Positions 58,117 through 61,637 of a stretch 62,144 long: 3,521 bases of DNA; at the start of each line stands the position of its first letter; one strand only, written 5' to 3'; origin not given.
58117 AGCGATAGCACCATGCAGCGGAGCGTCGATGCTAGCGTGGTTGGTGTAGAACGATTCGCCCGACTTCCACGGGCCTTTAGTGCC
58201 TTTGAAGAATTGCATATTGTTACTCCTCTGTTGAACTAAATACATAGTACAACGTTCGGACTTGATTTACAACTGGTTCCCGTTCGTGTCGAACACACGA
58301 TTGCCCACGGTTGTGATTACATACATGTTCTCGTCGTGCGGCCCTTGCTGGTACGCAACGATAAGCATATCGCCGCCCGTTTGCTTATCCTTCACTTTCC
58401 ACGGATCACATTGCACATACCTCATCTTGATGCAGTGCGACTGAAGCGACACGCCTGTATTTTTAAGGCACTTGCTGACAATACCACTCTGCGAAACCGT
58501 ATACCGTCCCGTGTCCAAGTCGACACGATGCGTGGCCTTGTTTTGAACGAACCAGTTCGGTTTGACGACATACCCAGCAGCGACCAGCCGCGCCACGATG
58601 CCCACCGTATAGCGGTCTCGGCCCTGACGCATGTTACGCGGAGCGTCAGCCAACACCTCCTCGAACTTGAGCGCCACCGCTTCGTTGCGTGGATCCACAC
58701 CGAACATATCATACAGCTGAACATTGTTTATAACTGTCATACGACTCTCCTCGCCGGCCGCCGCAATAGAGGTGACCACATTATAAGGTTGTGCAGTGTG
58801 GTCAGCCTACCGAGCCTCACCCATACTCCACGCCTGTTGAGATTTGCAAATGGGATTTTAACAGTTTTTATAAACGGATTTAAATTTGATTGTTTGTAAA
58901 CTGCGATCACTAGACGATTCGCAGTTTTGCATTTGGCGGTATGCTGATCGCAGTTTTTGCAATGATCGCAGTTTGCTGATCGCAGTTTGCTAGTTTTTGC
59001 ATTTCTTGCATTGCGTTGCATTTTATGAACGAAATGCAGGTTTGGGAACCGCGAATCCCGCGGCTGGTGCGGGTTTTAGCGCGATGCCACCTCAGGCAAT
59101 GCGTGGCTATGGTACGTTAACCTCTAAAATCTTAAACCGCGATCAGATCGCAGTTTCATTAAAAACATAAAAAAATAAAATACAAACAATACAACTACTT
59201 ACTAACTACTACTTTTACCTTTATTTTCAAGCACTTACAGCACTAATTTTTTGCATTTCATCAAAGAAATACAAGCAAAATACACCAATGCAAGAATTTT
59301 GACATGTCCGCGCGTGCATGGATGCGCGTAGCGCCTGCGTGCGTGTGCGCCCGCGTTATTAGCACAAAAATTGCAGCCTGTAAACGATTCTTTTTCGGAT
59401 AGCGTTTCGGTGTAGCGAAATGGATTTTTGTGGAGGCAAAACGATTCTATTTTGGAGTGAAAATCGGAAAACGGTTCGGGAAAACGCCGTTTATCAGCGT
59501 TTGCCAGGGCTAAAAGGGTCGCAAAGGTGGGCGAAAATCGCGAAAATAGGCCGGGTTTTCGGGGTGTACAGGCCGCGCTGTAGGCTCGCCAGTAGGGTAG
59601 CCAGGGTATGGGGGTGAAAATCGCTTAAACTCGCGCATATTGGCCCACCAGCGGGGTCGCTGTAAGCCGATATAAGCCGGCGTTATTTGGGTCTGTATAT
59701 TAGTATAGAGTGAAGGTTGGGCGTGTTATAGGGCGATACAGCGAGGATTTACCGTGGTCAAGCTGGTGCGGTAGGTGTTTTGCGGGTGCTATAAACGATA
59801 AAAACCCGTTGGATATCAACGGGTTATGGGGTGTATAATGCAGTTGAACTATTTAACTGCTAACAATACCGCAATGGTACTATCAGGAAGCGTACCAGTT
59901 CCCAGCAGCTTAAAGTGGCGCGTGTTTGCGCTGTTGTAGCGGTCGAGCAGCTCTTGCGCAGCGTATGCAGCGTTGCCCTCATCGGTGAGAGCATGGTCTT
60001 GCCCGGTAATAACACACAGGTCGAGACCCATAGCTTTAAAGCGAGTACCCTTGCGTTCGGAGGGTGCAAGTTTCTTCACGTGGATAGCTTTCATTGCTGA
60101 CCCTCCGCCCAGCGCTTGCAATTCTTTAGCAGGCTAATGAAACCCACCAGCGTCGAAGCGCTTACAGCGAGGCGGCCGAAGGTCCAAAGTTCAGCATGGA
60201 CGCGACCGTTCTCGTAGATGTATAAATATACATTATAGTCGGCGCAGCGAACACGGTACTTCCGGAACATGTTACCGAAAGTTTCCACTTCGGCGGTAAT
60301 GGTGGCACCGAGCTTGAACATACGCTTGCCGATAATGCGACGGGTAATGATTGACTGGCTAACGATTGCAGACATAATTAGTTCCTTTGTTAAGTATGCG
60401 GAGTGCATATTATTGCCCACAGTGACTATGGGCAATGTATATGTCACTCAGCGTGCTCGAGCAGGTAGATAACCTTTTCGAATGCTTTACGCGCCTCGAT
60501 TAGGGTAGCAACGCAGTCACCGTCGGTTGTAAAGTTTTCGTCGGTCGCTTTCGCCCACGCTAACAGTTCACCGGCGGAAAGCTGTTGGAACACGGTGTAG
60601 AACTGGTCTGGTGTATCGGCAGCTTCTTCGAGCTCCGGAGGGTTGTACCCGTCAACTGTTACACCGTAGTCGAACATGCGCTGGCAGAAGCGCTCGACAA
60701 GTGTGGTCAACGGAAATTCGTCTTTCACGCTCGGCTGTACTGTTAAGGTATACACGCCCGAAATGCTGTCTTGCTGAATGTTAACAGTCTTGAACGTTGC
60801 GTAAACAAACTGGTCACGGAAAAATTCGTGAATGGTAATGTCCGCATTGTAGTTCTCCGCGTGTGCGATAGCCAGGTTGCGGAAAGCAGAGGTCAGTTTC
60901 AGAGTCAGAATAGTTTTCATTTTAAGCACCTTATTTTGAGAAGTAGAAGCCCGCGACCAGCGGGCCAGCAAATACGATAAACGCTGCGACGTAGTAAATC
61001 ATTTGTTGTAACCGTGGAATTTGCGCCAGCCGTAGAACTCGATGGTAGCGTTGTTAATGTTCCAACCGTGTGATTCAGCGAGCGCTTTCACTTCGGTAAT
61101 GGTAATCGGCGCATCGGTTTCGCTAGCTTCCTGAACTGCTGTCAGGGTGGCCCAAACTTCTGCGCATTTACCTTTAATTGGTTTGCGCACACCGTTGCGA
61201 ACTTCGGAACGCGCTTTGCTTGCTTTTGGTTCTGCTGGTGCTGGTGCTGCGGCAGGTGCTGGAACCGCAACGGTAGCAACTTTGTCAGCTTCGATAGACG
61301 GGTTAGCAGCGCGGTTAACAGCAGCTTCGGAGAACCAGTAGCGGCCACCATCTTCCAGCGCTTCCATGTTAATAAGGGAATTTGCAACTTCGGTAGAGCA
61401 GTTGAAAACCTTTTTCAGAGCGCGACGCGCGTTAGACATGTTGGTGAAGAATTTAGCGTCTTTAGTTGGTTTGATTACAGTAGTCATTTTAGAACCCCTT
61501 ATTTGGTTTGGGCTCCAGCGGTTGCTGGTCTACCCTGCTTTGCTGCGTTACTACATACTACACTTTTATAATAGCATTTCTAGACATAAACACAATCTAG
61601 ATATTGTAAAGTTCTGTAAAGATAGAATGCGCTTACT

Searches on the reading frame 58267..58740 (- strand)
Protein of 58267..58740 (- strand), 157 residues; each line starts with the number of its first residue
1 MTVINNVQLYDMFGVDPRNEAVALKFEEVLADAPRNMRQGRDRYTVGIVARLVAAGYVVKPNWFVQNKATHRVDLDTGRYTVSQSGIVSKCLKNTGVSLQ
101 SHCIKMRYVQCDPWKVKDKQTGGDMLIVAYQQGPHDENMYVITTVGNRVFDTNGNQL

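Call 37: search_protein_families(library=phrogs, max_evalue=0.001, proteins=[window:58270-58740:-])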
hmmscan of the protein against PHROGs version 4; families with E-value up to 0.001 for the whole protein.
seq(157 aa): 0 families

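Call 38: search_protein_families(library=pfam, max_evalue=0.01, proteins=[window:58270-58740:-])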
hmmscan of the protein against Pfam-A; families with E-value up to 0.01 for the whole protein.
seq(157 aa): 0 families

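Call 76: find_homologous_proteins(query=window:58270-58740:-, max_evalue=0.001)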
Query seq(157 aa) (157 aa): 3 proteins with E <= 0.001 among 13 candidates.
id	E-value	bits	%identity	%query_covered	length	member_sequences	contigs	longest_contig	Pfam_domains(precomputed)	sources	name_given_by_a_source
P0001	2.5e-95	334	94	100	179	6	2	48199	-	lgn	-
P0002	5.9e-74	265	76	100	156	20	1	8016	-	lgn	-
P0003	4.1e-38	148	51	98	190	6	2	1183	-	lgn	-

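Call 77: find_encoding_contigs(protein=P0001, flank=6000, max_places=3)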
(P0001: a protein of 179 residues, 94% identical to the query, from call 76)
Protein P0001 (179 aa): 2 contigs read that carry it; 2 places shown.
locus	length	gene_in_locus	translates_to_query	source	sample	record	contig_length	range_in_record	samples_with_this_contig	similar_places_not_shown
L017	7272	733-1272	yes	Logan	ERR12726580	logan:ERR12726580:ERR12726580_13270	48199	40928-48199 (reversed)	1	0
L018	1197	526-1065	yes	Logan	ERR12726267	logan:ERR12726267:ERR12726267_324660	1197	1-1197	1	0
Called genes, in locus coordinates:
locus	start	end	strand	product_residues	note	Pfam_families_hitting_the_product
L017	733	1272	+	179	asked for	-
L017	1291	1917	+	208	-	-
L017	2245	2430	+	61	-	PF25713:N4_GP8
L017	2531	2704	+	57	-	-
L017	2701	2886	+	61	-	-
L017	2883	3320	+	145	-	-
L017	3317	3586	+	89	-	-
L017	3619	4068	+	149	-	-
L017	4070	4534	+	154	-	-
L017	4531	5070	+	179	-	-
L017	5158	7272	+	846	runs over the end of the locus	PF13148:DUF3987 (faint)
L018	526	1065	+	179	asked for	-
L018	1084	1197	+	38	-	?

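Call 78: find_encoding_contigs(protein=P0002, flank=6000, max_places=3)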
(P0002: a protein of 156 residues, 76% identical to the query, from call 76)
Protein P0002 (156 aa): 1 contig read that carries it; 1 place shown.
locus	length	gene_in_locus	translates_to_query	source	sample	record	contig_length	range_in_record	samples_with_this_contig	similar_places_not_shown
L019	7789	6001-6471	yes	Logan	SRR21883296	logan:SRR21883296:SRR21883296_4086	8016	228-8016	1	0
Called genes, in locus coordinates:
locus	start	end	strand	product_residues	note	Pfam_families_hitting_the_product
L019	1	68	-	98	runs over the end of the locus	?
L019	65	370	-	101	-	-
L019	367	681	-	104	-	-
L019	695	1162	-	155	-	-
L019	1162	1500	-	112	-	-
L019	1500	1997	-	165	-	-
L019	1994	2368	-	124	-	-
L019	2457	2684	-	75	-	-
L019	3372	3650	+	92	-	-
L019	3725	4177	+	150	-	-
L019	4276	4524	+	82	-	-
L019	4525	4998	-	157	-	PF13392:HNH_3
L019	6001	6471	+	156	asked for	-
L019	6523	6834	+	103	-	-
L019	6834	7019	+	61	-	PF25713:N4_GP8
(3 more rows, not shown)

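Call 79: find_encoding_contigs(protein=P0003, flank=6000, max_places=3)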
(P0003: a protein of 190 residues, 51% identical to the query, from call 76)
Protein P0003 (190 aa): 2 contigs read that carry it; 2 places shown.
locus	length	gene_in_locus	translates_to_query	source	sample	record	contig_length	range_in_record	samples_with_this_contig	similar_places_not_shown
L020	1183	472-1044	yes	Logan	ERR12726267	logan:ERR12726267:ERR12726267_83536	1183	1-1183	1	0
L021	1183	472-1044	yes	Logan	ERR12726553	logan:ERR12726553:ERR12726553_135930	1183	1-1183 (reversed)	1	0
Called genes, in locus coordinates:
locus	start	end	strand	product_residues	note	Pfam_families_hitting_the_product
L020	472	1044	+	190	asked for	-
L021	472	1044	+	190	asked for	-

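Call 93: predict_structure(alignment_id=A1)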
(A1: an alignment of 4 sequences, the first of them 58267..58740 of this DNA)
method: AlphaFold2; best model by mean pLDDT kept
length: 157 residues; sequences in the alignment: 4
mean_pLDDT: 56.2   pTM: 0.51
mean pLDDT of the five models: 56.2, 50.9, 47.9, 46.0, 38.9
residues with pLDDT >= 90: 0; 70-90: 30; 50-70: 68; < 50: 59
segments of 3 or more residues with pLDDT < 50: 1-5, 11-14, 32-43, 62-79, 83-97
pLDDT, mean of each block of 10 residues (from residue 1): 45 52 51 42 55 66 44 41 47 42 59 67 72 74 75 72
secondary structure, 60 per line:
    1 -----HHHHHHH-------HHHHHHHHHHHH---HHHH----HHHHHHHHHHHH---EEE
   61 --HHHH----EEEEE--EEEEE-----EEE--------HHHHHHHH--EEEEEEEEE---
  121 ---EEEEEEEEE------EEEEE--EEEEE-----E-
elements in order: H6-12 H20-31 H35-38 H43-54 E58-60 H63-66 E71-75 E78-82 E88-90 H99-106 E109-117 E124-132 E139-143 E146-150

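Call 95: fold_search(model_id=the predicted structure, library=pdb)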
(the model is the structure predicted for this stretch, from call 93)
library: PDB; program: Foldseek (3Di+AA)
matches with E <= 10: 37; with E <= 0.001: 0
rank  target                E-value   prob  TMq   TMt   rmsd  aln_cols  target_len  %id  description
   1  8atu_A                1.5e+00  0.08  0.18  0.01  13.3        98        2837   12  Cryo-EM structure of human BIRC6 (released 2023-02-15)
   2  7om8_Y                2.2e+00  0.10  0.21  0.21  11.7        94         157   17  Beta2 appendage domain of AP2 bound to terminal domains beneath the hub of the 28 triskelia mini clathrin coat complex (released 2021-08-11)
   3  1jxa_A                3.1e+00  0.06  0.15  0.05   8.3        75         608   13  GLUCOSAMINE 6-PHOSPHATE SYNTHASE WITH GLUCOSE 6-PHOSPHATE (released 2001-11-21)
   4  9ksp_D                3.1e+00  0.02  0.13  0.08  16.2       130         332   12  Cryo-EM structure of CtpA from Helicobacter pylori in an all-resting state (released 2025-12-03)
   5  1xff_A                3.9e+00  0.10  0.13  0.09   5.9        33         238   21  Glutaminase domain of glucosamine 6-phosphate synthase complexed with glutamate (released 2004-09-28)
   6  3coi                  4.1e+00  0.06  0.12  0.07   9.2        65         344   14  Crystal structure of p38delta kinase (released 2008-04-15)
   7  5eta_B                4.3e+00  0.04  0.12  0.07  10.0        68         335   13  Structure of MAPK14 with bound the KIM domain of the Toxoplasma protein GRA24 (released 2016-10-26)
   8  4fr9                  4.3e+00  0.02  0.16  0.17  14.2       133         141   11  Crystal structure of a BLIP-like protein (BF1215) from Bacteroides fragilis NCTC 9343 at 1.20 A resolution (released 2012-10-24)
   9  8x23                  4.9e+00  0.04  0.13  0.07   9.8        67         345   15  The Crystal Structure of MAPK13 from Biortus. (released 2023-12-27)
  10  2j6h_A                4.9e+00  0.03  0.15  0.05  12.4        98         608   13  E. coli glucosamine-6-P synthase in complex with glucose-6P and 5-oxo- L-norleucine (released 2006-10-02)
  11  8ype_A                5.1e+00  0.04  0.12  0.06   9.3        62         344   13  The crystal structure of inactive p38 complexed with a ATF2 from 46 to 80 (released 2025-03-19)
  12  5eko                  5.4e+00  0.05  0.13  0.07   9.0        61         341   15  Crystal structure of MAPK13 complex with inhibitor (released 2016-07-06)
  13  9r9b_A                5.4e+00  0.04  0.21  0.06  12.7       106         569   11  Crystal structure of clathrin heavy chain in complex with a peptidomimetic inhibitor of the TACC3 interaction (released 2026-04-08)
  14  2wv0_F                5.4e+00  0.01  0.15  0.11  16.5       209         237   11  Crystal structure of the GntR-HutC family member YvoA from Bacillus subtilis (released 2010-01-12)
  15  4eym                  5.8e+00  0.05  0.13  0.07   9.1        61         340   15  MAPK13 complex with inhibitor (released 2012-12-19)
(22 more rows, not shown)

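Call 110: search_dna_similar(query=window:58267-58740:-, collection=plasmids, mode=protein, max_evalue=0.01, max_rows=10)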
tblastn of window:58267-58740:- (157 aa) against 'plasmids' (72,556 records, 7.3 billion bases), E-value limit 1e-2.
No match.

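Call 111: search_dna_similar(query=window:58267-58740:-, collection=phages, mode=protein, max_evalue=0.01, max_rows=20)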
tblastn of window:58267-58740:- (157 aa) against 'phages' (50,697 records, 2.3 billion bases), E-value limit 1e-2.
No match.

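Call 114: search_protein_representatives(alignment_id=A1)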
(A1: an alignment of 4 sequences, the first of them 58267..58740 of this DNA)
Query: 4 sequences, 178 profile positions. Proteins with E-value up to 0.001 (for the whole library): 5; up to 1e-10: 4; up to 1e-30: 2. The best 5 are listed.
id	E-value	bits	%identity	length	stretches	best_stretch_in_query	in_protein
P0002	4.0e-90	316.4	-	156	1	22-178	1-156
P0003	1.7e-88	311.1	-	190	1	2-178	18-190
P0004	5.5e-30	120.5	-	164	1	34-176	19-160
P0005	6.8e-15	71.3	-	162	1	29-175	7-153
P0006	7.8e-08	48.3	-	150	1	70-176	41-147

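Call 116: find_encoding_contigs(protein=P0004, flank=3000, max_places=2)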
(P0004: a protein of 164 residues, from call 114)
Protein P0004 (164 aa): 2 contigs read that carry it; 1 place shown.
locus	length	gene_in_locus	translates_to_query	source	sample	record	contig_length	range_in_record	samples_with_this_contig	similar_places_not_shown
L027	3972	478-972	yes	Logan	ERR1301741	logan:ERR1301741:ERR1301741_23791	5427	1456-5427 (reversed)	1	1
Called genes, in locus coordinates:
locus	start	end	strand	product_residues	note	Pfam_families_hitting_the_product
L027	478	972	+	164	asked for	-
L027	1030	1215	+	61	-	PF25713:N4_GP8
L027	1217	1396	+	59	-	-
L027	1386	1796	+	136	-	-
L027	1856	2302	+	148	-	-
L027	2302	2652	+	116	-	-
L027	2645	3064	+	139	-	-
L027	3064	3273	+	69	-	-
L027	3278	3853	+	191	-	-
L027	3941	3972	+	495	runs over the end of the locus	?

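Call 117: find_encoding_contigs(protein=P0005, flank=3000, max_places=2)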
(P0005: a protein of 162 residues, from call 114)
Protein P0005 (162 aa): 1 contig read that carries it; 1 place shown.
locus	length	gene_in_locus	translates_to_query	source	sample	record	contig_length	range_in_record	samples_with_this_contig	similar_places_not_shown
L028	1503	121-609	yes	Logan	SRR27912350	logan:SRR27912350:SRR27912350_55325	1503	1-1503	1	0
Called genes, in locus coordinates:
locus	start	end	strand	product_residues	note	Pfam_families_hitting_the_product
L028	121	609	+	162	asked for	-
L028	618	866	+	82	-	PF24886:DUF7740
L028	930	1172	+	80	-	-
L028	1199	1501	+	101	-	?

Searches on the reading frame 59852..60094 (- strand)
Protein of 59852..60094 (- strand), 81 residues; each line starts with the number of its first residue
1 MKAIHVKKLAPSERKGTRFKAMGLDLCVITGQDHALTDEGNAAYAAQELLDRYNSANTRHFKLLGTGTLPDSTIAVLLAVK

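Call 37: search_protein_families(library=phrogs, max_evalue=0.001, proteins=[window:59852-60094:-])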
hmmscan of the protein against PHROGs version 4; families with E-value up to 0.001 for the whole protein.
seq(81 aa): 1 family
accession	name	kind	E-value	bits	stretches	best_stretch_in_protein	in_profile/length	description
phrog_3199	-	unknown function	4.9e-18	66.9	1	1-78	2-79/181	-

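Call 38: search_protein_families(library=pfam, max_evalue=0.01, proteins=[window:59852-60094:-])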
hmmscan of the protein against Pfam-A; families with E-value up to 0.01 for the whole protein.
seq(81 aa): 0 families

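Call 39: find_related_loci(query=window:59852-60094:-, collection=viral_contigs, flank=4000)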
Query seq(81 aa) (81 aa) in viral_contigs; peptide patterns used: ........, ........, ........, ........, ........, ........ (x = any residue, [..] = any of these).
10 stretches matched a pattern; 3 encode a relative of the query (tblastn E <= 1e-3); 3 distinct loci.
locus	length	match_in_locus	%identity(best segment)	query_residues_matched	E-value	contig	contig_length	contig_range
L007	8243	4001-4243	64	1-81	1e-33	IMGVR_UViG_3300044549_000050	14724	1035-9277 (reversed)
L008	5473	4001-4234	63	1-78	9e-31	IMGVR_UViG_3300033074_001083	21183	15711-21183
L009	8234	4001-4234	59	1-78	1e-27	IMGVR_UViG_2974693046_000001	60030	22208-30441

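Call 40: search_dna_similar(query=window:59852-60094:-, collection=phages, mode=protein, max_rows=60, rows=spread)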
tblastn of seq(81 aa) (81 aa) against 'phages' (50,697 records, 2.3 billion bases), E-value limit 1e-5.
Records with a match: 21; places in all: 23; records where one place covers at least 80% of the query: 21.
Best place of each record, by identity: 60-80% 12; <60% 9.
By first word of the organism name: Escherichia 9; Enterobacteria 8; Klebsiella 2; Salmonella 2.
By host as written in the record: Escherichia coli K-12 MG1655 6; Escherichia coli 4; - 3; Escherichia coli K-12 2; Salmonella enterica subsp. enterica serovar Enteritidis 2; Escherichia coli DH5a 1; Klebsiella pneumoniae Kpn2 1; Escherichia sp. 1; and 1 more.
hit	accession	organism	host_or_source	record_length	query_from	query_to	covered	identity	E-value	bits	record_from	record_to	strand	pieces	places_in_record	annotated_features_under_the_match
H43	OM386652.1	Escherichia phage vB_EcoS_ESCO3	Escherichia coli DH5a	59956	1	81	100%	62.2%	6e-22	93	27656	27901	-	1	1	hypothetical protein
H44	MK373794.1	Escherichia phage vB_EcoS_HdK1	Escherichia coli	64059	1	81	100%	62.2%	8e-22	92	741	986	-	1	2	hypothetical protein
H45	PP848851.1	Klebsiella phage vB_Kpn2-P2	Klebsiella pneumoniae Kpn2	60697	1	81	100%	61.7%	5e-27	107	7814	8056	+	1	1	hypothetical protein (x2)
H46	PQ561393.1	Escherichia phage Ec1-ASingh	-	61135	1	81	100%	61.7%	5e-27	107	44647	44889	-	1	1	record has no annotation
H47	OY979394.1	Klebsiella phage vB_Kpn_K9PH25C2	-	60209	1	81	100%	61.7%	3e-25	102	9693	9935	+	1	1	unknown function (x2)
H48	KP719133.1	Enterobacteria phage JenP2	Escherichia coli K-12 MG1655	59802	1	81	100%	61.0%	1e-21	92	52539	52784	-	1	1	hypothetical protein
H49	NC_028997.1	Enterobacteria phage JenP2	Escherichia coli K-12 MG1655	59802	1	81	100%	61.0%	1e-21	92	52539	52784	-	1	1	hypothetical protein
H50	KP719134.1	Enterobacteria phage JenK1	Escherichia coli K-12 MG1655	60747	1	81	100%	61.0%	4e-21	91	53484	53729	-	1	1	hypothetical protein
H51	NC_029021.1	Enterobacteria phage JenK1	Escherichia coli K-12 MG1655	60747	1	81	100%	61.0%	4e-21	91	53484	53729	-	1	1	hypothetical protein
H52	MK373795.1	Escherichia phage vB_EcoS_HdSG1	Escherichia coli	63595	1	81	100%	61.0%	5e-21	90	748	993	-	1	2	hypothetical protein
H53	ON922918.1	Escherichia phage vB_EcoM_PD328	Escherichia sp.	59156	1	81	100%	59.8%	7e-21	90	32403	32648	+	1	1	hypothetical protein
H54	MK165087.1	Escherichia phage BRET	Escherichia coli HER 1036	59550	1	81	100%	59.8%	1e-20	89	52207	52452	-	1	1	hypothetical protein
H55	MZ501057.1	Escherichia phage ChristophMerian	Escherichia coli K-12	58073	1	81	100%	58.5%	3e-14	71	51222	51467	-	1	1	hypothetical protein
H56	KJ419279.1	Enterobacteria phage 9g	Escherichia coli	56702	1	78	96%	60.3%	4e-23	96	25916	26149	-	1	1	hypothetical protein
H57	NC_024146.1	Enterobacteria phage 9g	Escherichia coli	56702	1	78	96%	60.3%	4e-23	96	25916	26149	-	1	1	hypothetical protein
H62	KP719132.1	Enterobacteria phage JenP1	Escherichia coli K-12 MG1655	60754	1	78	96%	54.4%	3e-20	88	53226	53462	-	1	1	hypothetical protein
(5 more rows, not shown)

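Call 43: get_annotated_region(hit=H62, flank=3000)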
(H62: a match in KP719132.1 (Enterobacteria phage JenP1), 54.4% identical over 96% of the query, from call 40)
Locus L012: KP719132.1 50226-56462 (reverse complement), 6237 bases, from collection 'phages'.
description: Enterobacteria phage JenP1, complete genome.
organism: Enterobacteria phage JenP1 (NCBI taxid 1610837)
taxonomy: Viruses; Duplodnaviria; Heunggongvirae; Uroviricota; Caudoviricetes; Queuovirinae; Nonagvirus; Nonagvirus JenP1
host: Escherichia coli K-12 MG1655; source: pig fecal sample; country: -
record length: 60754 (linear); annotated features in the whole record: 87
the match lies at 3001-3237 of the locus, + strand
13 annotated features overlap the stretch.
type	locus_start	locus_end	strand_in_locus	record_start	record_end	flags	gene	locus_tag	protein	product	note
CDS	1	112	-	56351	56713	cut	-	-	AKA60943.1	hypothetical protein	-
CDS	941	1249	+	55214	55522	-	-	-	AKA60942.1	hypothetical protein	-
CDS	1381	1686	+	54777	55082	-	-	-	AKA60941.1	hypothetical protein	-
CDS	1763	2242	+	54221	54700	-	-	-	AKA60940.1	hypothetical protein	-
CDS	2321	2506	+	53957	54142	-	-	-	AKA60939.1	hypothetical protein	-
CDS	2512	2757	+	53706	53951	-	-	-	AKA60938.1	hypothetical protein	-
CDS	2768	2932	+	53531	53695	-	-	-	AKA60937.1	hypothetical protein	-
CDS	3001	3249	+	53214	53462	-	-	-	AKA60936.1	hypothetical protein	-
CDS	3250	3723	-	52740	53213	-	-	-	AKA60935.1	homing endonuclease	-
CDS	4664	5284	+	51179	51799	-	-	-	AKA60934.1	hypothetical protein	-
CDS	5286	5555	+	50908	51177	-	-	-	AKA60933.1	hypothetical protein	-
CDS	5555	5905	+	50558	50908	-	-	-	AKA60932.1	hypothetical protein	-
CDS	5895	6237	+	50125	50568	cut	-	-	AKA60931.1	hypothetical protein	-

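Call 44: get_annotated_region(hit=H54, flank=3000)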
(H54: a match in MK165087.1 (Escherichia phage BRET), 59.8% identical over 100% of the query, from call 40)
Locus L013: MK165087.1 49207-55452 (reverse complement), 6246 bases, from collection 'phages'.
description: Escherichia phage BRET, complete genome.
organism: Escherichia phage BRET (NCBI taxid 2488948)
taxonomy: Viruses; Duplodnaviria; Heunggongvirae; Uroviricota; Caudoviricetes; Queuovirinae; Nonagvirus
host: Escherichia coli HER 1036; source: intestine sample of chicken; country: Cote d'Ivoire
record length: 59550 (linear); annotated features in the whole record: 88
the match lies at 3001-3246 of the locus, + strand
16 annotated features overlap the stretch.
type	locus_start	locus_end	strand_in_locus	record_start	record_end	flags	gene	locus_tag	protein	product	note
CDS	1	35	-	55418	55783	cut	-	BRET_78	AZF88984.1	hypothetical protein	-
CDS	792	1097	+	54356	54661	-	-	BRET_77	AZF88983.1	hypothetical protein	-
CDS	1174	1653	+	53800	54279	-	-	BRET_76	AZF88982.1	hypothetical protein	-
CDS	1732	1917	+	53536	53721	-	-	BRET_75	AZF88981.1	hypothetical protein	-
CDS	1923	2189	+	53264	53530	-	-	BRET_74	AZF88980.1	hypothetical protein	-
CDS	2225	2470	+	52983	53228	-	-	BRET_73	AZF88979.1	hypothetical protein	-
CDS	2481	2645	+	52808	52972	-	-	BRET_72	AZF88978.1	hypothetical protein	-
CDS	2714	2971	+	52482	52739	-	-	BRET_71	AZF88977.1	hypothetical protein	-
CDS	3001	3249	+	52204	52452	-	-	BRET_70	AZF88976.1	hypothetical protein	-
CDS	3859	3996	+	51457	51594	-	-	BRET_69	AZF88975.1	hypothetical protein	-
CDS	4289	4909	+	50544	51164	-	-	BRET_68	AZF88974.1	hypothetical protein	-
CDS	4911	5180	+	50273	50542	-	-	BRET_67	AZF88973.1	hypothetical protein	-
CDS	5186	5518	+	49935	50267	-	-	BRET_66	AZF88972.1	hypothetical protein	-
CDS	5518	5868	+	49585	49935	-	-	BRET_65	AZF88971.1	hypothetical protein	-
CDS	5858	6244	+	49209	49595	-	-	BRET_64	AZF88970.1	hypothetical protein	-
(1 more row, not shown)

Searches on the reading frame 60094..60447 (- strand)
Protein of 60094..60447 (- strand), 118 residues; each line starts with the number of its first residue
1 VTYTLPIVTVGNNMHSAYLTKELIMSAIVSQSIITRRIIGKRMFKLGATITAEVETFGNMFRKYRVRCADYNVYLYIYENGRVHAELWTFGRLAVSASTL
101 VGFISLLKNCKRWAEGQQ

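Call 37: search_protein_families(library=phrogs, max_evalue=0.001, proteins=[window:60094-60447:-])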
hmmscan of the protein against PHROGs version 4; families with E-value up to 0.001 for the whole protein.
seq(118 aa): 1 family
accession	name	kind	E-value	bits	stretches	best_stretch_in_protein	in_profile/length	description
phrog_13865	-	unknown function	4.7e-26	91.9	1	23-111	4-96/101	-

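Call 38: search_protein_families(library=pfam, max_evalue=0.01, proteins=[window:60094-60447:-])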
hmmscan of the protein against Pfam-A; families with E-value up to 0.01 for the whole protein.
seq(118 aa): 0 families

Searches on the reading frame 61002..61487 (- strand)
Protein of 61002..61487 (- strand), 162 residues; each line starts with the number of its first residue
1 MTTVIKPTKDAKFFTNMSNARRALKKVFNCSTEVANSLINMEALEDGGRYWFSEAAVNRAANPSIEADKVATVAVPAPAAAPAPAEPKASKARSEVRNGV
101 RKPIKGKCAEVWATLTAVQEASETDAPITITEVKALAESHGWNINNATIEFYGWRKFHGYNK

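Call 37: search_protein_families(library=phrogs, max_evalue=0.001, proteins=[window:61002-61487:-])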
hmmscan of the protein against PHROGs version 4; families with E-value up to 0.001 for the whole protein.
seq(162 aa): 5 families
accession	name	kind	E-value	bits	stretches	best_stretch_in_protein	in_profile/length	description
phrog_17772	-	unknown function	4.8e-60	203.5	1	1-161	1-154/159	-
phrog_21588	-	unknown function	9.7e-18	66.2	1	77-160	91-172/176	-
phrog_22313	-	unknown function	4.5e-14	53.6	1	68-161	116-203/204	-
phrog_18634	-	unknown function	2.3e-08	35.3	1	66-160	64-155/175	-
phrog_11298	-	unknown function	3.6e-06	27.9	1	66-159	150-244/273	-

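Call 38: search_protein_families(library=pfam, max_evalue=0.01, proteins=[window:61002-61487:-])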
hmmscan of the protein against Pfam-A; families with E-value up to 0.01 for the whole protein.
seq(162 aa): 0 families
